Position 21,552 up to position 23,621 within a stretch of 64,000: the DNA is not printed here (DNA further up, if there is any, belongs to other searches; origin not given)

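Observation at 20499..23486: SIR2-HerA two-gene anti-phage island dropped into a catabolic locus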

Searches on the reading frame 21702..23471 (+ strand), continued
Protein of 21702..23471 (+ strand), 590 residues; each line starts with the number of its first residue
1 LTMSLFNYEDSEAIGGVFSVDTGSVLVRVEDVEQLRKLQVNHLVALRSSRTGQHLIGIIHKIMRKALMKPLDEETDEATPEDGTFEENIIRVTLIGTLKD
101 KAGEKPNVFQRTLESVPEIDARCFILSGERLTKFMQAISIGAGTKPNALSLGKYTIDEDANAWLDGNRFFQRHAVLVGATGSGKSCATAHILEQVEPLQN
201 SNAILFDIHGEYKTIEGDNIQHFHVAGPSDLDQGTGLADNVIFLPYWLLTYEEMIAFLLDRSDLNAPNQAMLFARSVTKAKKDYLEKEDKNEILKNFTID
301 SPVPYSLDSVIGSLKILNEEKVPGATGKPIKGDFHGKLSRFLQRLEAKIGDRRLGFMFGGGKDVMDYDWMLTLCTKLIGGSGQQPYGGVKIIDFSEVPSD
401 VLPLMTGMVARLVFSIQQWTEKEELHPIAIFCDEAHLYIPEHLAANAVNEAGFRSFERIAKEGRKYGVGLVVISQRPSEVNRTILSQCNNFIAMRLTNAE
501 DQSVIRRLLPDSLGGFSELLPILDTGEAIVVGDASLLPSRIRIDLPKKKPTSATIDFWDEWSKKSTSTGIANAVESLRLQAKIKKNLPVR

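Call 77: search_protein_families(library=padloc, proteins=[L094:1886-3094:+, L094:3090-4877:+, L095:1898-3088:+, L095:3084-4934:+, L097:1928-3118:+, L097:3111-4868:+, L092:1614-2648:+, L092:2648-4393:+, L093:1517-2590:+, L093:2601-4388:+], max_evalue=1e-10)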
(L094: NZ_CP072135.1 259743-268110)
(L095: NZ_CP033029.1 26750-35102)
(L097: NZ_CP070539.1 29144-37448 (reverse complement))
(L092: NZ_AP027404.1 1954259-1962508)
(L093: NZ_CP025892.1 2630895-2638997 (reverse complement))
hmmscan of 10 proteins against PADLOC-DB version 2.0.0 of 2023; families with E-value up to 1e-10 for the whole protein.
L094:1886-3094:+ (403 aa): 1 family
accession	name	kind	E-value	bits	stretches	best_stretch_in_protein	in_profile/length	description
PDLC02187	DUF4297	-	3.1e-35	119.9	1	1-326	1-339/404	-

L094:3090-4877:+ (596 aa): 15 families
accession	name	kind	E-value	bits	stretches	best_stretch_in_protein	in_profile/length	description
PDLC02188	HerA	-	2.7e-183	608.9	1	6-594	10-578/578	-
PDLC04105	HerA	-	5.9e-144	478.7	1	3-595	11-572/576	-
PDLC04104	HerA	-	1.3e-90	301.9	2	288-594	78-373/379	-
PDLC04106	HerA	-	4.8e-81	271.2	2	354-594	428-664/667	-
PDLC04102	HerA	-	1.3e-79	266.3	2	351-583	415-644/654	-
PDLC04098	HerA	-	3.3e-78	261.9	2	341-594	433-685/686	-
PDLC02185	HerA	-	2.5e-52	176.4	1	72-578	89-581/585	-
PDLC04100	HerA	-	1.4e-49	167.3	1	74-582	91-578/580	-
PDLC04103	HerA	-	3.2e-48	162.4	1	116-578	143-576/579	-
PDLC04101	HerA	-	7.4e-45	151.4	1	3-415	13-396/400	-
PDLC04097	HerA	-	5.1e-36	122.5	2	396-578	431-613/618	-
PDLC04107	HerA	-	4.2e-21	73.3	1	4-274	14-302/306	-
PDLC04140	mad8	-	1.6e-19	68.6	1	145-549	27-290/314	mads_8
PDLC01055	HerA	-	9.1e-16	55.7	0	379-516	361-488/532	Type III coevolved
PDLC04099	HerA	-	3.3e-14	50.7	1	3-199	11-212/214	-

L095:1898-3088:+ (397 aa): 1 family
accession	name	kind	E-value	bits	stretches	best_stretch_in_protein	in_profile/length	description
PDLC02187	DUF4297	-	1.3e-36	124.4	1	2-305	3-318/404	-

L095:3084-4934:+ (617 aa): 14 families
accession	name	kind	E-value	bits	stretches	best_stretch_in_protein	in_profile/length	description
PDLC02188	HerA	-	7e-159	528.3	1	11-606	11-577/578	-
PDLC04105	HerA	-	3e-134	446.7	1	7-608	11-572/576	-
PDLC04104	HerA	-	7.6e-78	259.9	1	347-607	119-373/379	-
PDLC04102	HerA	-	4.6e-76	254.5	2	357-591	408-639/654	-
PDLC04106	HerA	-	5.6e-74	247.9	2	350-607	411-664/667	-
PDLC04098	HerA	-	9.2e-70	234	2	355-607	434-685/686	-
PDLC02185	HerA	-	1.6e-50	170.5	1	91-591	88-581/585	-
PDLC04100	HerA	-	3.4e-47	159.4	1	138-592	140-575/580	-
PDLC04101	HerA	-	1.2e-42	144.1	1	99-429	100-397/400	-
PDLC04103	HerA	-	7.7e-42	141.4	1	364-591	359-576/579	-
PDLC04097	HerA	-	1.5e-36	124.2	2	408-586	430-608/618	-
PDLC04107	HerA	-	9.3e-21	72.1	1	138-278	145-283/306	-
PDLC04140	mad8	-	1.3e-17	62.3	1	163-560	28-288/314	mads_8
PDLC04099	HerA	-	9.6e-15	52.5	1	8-216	12-212/214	-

L097:1928-3118:+ (397 aa): 23 families
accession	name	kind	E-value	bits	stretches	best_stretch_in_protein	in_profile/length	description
PDLC04093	SIR2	-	3.6e-129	429.2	1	3-388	4-389/395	-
PDLC04094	SIR2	-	3.7e-81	271.4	1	6-389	6-383/399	-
PDLC04084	SIR2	-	2.2e-41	140.5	1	7-321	27-357/414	-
PDLC04088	SIR2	-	7.9e-34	115.4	1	143-366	169-380/390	-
PDLC04087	SIR2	-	6e-29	99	1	16-316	12-294/343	-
PDLC02414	Aga_SIR2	-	5.9e-26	89.5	1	54-314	22-264/313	-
PDLC04081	SIR2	-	8.3e-26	89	1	14-339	13-325/345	-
PDLC02408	Aga_SIR2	-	1.7e-23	81.3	1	21-316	6-295/343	Class II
PDLC02186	SIR2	-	8.7e-23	79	1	13-309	17-336/412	-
PDLC04090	SIR2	-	5.3e-22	76.6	1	133-321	174-365/426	-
PDLC04076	SIR2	-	3.6e-20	70.5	1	12-313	16-337/406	-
PDLC04096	SIR2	-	8.2e-20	69.3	1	136-319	12-186/230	-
PDLC04075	SIR2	-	2.5e-19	67.3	1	149-306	189-345/414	-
PDLC04079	SIR2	-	1e-17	61.9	1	148-319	186-367/430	-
PDLC04082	SIR2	-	2.9e-17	60.6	1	20-302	15-281/345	-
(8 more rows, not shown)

L097:3111-4868:+ (586 aa): 15 families
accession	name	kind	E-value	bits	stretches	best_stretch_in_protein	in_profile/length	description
PDLC04105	HerA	-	1.4e-150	500.7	1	3-585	7-573/576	-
PDLC02188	HerA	-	8.8e-87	290.3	1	93-567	81-564/578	-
PDLC04102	HerA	-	9.1e-77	256.9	2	342-566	410-640/654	-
PDLC04098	HerA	-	3.8e-69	232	2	345-577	438-680/686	-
PDLC04106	HerA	-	2.4e-61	206.1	2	266-566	349-649/667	-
PDLC04104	HerA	-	2.4e-58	195.7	1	329-584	118-374/379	-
PDLC04103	HerA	-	6.4e-55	184.6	1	6-565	14-576/579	-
PDLC02185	HerA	-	9.6e-52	174.5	1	87-565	95-581/585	-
PDLC04100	HerA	-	1.1e-51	174.2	1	90-565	98-574/580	-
PDLC04097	HerA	-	3.2e-47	159.5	2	383-565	426-613/618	-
PDLC04101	HerA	-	2.1e-28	97.2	1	3-407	9-396/400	-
PDLC04140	mad8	-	6.1e-26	89.7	1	144-548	17-302/314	mads_8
PDLC04107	HerA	-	9.7e-16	55.7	1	4-280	10-305/306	-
PDLC01055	HerA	-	1.2e-14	52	0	78-219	83-215/532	Type III coevolved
PDLC04099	HerA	-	2.5e-14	51.1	1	3-198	7-212/214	-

L092:1614-2648:+ (345 aa): 15 families
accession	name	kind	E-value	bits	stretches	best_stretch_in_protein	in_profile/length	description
PDLC04091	SIR2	-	8.7e-190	628.3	1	1-345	1-345/345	-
PDLC04082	SIR2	-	2.1e-154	511.6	1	1-344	1-344/345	-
PDLC04087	SIR2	-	9e-87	289.1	1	4-341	5-341/343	-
PDLC04077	SIR2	-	1.9e-51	171.6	1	212-344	3-134/135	-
PDLC04074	SIR2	-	9.2e-39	131.6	1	20-343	31-356/357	-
PDLC04083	SIR2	-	3.8e-37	126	1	16-307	15-326/371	-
PDLC04096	SIR2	-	5e-35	119.1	1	111-342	4-229/230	-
PDLC04086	SIR2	-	9e-33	112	1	8-289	10-305/361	-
PDLC04092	SIR2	-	6.2e-28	96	1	7-339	9-315/318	-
PDLC04078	SIR2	-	3.1e-27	93.4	1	190-342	13-170/171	-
PDLC04081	SIR2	-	1.2e-19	68.8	1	126-282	135-293/345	-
PDLC04095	SIR2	-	1.1e-13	49.4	1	115-268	13-172/251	-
PDLC04093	SIR2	-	1.8e-13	48.2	1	6-293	14-310/395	-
PDLC04088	SIR2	-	2.9e-12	44.4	1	128-288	173-328/390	-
PDLC04084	SIR2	-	1.6e-11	42.1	0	130-268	181-324/414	-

L092:2648-4393:+ (582 aa): 15 families
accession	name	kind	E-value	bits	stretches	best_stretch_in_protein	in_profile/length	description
PDLC04105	HerA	-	2.8e-234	777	1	5-579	3-574/576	-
PDLC04104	HerA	-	3.1e-195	646.3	1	199-580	2-377/379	-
PDLC04101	HerA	-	5.1e-178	589.9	1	1-402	1-397/400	-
PDLC04107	HerA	-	6.5e-151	499.6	1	1-305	1-305/306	-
PDLC04099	HerA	-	1.6e-88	293.6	1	5-213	3-213/214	-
PDLC02188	HerA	-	2e-82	275.9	2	326-559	321-562/578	-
PDLC04106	HerA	-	2.4e-68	229.3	2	291-559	382-648/667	-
PDLC04098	HerA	-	4.9e-68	228.3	2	288-560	400-669/686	-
PDLC04102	HerA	-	4.5e-67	224.8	2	337-557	412-637/654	-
PDLC04103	HerA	-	1.3e-55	186.9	2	339-559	358-576/579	-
PDLC04100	HerA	-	4.6e-55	185.4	2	385-559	402-574/580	-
PDLC02185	HerA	-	1.1e-54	184.2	2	384-558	407-580/585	-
PDLC04097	HerA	-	3.1e-34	116.6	1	384-553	433-607/618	-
PDLC04140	mad8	-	7.9e-20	69.6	1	170-550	28-310/314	mads_8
PDLC01055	HerA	-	2.7e-15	54.2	0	384-537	382-522/532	Type III coevolved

L093:1517-2590:+ (358 aa): 25 families
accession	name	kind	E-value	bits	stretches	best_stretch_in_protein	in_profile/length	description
PDLC04087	SIR2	-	2.2e-92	307.6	1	7-356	4-342/343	-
PDLC04082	SIR2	-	5.6e-71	237.2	1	9-357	5-343/345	-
PDLC04091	SIR2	-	2.6e-46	156.5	1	15-357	11-343/345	-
PDLC04074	SIR2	-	6.6e-46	155.1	1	20-357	27-356/357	-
PDLC04083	SIR2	-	2.4e-44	149.7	1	10-354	5-356/371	-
PDLC04086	SIR2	-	6.4e-44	148.7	1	11-357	9-359/361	-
PDLC04092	SIR2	-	9e-30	102.1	2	206-313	162-268/318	-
PDLC04096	SIR2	-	1.7e-28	97.7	1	127-355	10-228/230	-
PDLC04084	SIR2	-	8.2e-25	85.9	1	23-308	44-345/414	-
PDLC04093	SIR2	-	3.5e-24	83.5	1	23-295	26-293/395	-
PDLC04095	SIR2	-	1.5e-23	81.7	1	126-330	10-217/251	-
PDLC04081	SIR2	-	2.5e-23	80.8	1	126-356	121-344/345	-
PDLC04078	SIR2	-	8.6e-23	79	1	205-355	11-169/171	-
PDLC04077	SIR2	-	1.7e-21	74.6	1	235-357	7-133/135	-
PDLC04090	SIR2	-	3.5e-18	64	1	144-298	191-343/426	-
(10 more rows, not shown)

L093:2601-4388:+ (596 aa): 15 families
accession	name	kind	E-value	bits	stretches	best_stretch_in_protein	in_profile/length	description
PDLC04105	HerA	-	5.8e-225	746.2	1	1-593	1-574/576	-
PDLC04104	HerA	-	2e-168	558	1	200-595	2-378/379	-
PDLC04101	HerA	-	6.8e-165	546.6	1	3-412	5-397/400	-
PDLC04107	HerA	-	3.3e-95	316.6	1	2-300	2-305/306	-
PDLC04099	HerA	-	4.7e-93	308.4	1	1-214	1-213/214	-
PDLC02188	HerA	-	2.3e-84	282.3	2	333-582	323-570/578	-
PDLC04098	HerA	-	2.5e-72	242.5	2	269-580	386-675/686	-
PDLC04102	HerA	-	5.4e-70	234.5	2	342-580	412-645/654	-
PDLC04106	HerA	-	1e-68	230.5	2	340-587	420-661/667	-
PDLC04100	HerA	-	9.2e-54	181.1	2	376-578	387-578/580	-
PDLC02185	HerA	-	1e-53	181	2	373-575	387-582/585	-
PDLC04103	HerA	-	9.3e-52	174.1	2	312-574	327-576/579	-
PDLC04097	HerA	-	8.9e-36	121.7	1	379-574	418-613/618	-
PDLC04140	mad8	-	2.4e-21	74.6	1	171-554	28-299/314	mads_8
PDLC01055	HerA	-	4.9e-19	66.5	1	387-552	375-522/532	Type III coevolved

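Call 79: predict_structure(alignment_id=A3)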
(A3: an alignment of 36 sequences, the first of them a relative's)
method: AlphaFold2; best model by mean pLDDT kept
length: 588 residues; sequences in the alignment: 36
mean_pLDDT: 67.8   pTM: 0.66
mean pLDDT of the five models: 67.8, 67.1, 64.1, 63.2, 59.7
residues with pLDDT >= 90: 117; 70-90: 192; 50-70: 114; < 50: 165
segments of 3 or more residues with pLDDT < 50: 1-3, 20-22, 49-82, 89-116, 133-170, 176-180, 510-515, 517-556, 584-588
pLDDT, mean of each block of 10 residues (from residue 1): 60 62 59 56 54 35 31 33 49 42 36 50 60 46 37 29 41 50 65 70 85 75 86 81 92 83 85 94 93 91 91 90 83 86 87 77 89 86 80 91 94 91 84 86 78 91 84 85 78 65 65 46 36 29 34 47 77 90 45
secondary structure, 60 per line:
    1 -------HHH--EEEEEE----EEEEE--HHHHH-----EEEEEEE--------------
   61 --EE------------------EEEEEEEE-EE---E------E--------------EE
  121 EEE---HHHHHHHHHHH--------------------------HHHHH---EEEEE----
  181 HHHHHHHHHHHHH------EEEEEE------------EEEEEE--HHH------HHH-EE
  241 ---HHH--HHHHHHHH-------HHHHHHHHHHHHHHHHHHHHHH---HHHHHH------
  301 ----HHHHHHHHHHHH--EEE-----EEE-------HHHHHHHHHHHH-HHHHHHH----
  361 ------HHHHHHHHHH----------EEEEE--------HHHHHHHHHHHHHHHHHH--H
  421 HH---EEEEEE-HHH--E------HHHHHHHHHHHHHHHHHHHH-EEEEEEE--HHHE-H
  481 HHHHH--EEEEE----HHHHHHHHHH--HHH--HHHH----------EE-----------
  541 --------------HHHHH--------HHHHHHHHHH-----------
elements in order: E13-18 E23-27 H30-34 E40-46 E83-90 E119-123 H127-137 H164-168 E172-176 H181-193 E200-205 E218-223 H249-256 H264-285 H289-294 H305-316 E319-321 E327-329 H337-348 H350-356 H367-376 E387-391 H400-417 E426-431 H445-464 E466-472 H480-485 E488-492 H497-506 H514-517 H555-559 H568-577

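Call 83: fold_search(model_id=the predicted structure, library=pdb)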
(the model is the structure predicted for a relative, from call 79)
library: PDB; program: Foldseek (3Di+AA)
matches with E <= 10: 771; with E <= 0.001: 103
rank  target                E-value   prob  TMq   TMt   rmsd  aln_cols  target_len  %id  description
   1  9c1m_M                2.2e-25  1.00  0.59  0.59  12.1       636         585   29  HerA-DUF assembly 1 (released 2025-06-04)
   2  8xav_A                4.3e-25  1.00  0.57  0.59  14.5       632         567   27  Cryo-EM structure of an anti-phage defense complex (released 2024-06-05)
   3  8xav_E                2.3e-23  1.00  0.55  0.57  14.7       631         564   28  Cryo-EM structure of an anti-phage defense complex (released 2024-06-05)
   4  9c1n_R                5.8e-23  1.00  0.56  0.57  13.3       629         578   29  HerA-DUF4297 assembly 2 (released 2025-06-04)
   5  8zis_B                8.5e-23  1.00  0.58  0.59  14.9       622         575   28  HerA Hexamer (released 2025-03-12)
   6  9c1m_Q                1.9e-22  1.00  0.55  0.56  15.0       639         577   30  HerA-DUF assembly 1 (released 2025-06-04)
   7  8xau_A                3.8e-22  1.00  0.56  0.59  13.2       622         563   26  Cryo-EM structure of HerA (released 2024-06-05)
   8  8zit_O                4.5e-22  1.00  0.59  0.60  15.1       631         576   27  DUF4297-HerA complex with DNA and ATPgamaS (released 2025-03-12)
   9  8zis_A                4.7e-22  1.00  0.56  0.59  11.0       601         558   28  HerA Hexamer (released 2025-03-12)
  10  8ziq_N                8.2e-22  1.00  0.53  0.55  11.2       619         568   28  HerA-DUF4297 complex with DNA (released 2025-03-12)
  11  8zir_P                9.1e-22  1.00  0.57  0.60  10.3       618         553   27  DUF4297-HerA complex (released 2025-03-12)
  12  8xau_E                1.5e-21  1.00  0.58  0.62  13.3       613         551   27  Cryo-EM structure of HerA (released 2024-06-05)
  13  8xaw_D                1.6e-21  1.00  0.56  0.59  14.2       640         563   27  Cryo-EM structure of an anti-phage defense complex bound to AMPPNP and DNA at state 1 (released 2024-06-05)
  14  8zir_R                1.6e-21  1.00  0.56  0.60  10.8       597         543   28  DUF4297-HerA complex (released 2025-03-12)
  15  8zis_C                2.6e-21  1.00  0.55  0.57  10.6       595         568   27  HerA Hexamer (released 2025-03-12)
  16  8ziq_O                3.8e-21  1.00  0.59  0.61  12.5       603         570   28  HerA-DUF4297 complex with DNA (released 2025-03-12)
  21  8ziq_M                9.2e-21  1.00  0.60  0.61  14.9       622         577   28  HerA-DUF4297 complex with DNA (released 2025-03-12)
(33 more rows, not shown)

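Call 84: find_related_loci(query=A3, collection=viral_contigs, flank=5000)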
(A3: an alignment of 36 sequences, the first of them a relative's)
Query A3 (588 aa) in viral_contigs; peptide patterns used: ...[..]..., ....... (x = any residue, [..] = any of these).
90 stretches matched a pattern; 57 encode a relative of the query (tblastn E <= 1e-3); 57 distinct loci.
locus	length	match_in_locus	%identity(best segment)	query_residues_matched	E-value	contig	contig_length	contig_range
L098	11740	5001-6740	57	1-580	0e+0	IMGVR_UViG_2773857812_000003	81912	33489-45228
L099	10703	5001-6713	55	1-580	0e+0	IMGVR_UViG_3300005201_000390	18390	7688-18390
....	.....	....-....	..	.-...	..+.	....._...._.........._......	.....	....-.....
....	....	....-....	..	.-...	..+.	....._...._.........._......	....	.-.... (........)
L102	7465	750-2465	49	3-582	0e+0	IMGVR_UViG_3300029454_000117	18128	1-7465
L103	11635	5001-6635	37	8-560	8e-113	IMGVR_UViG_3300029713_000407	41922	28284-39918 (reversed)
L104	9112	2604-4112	32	25-573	7e-82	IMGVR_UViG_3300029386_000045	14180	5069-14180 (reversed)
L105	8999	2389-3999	31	11-587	6e-81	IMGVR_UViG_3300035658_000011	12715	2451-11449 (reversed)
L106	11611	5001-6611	31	11-587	7e-81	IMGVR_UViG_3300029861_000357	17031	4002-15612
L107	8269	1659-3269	31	11-587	6e-81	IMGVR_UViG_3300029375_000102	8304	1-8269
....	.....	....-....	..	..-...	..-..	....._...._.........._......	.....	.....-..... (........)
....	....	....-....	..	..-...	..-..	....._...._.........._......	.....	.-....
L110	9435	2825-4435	31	11-587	6e-81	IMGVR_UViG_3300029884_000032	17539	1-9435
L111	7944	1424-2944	32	29-575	1e-80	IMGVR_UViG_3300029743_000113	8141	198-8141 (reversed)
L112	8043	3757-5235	32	29-564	9e-81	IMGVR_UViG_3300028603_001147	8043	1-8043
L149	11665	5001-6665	41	1-580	1e-140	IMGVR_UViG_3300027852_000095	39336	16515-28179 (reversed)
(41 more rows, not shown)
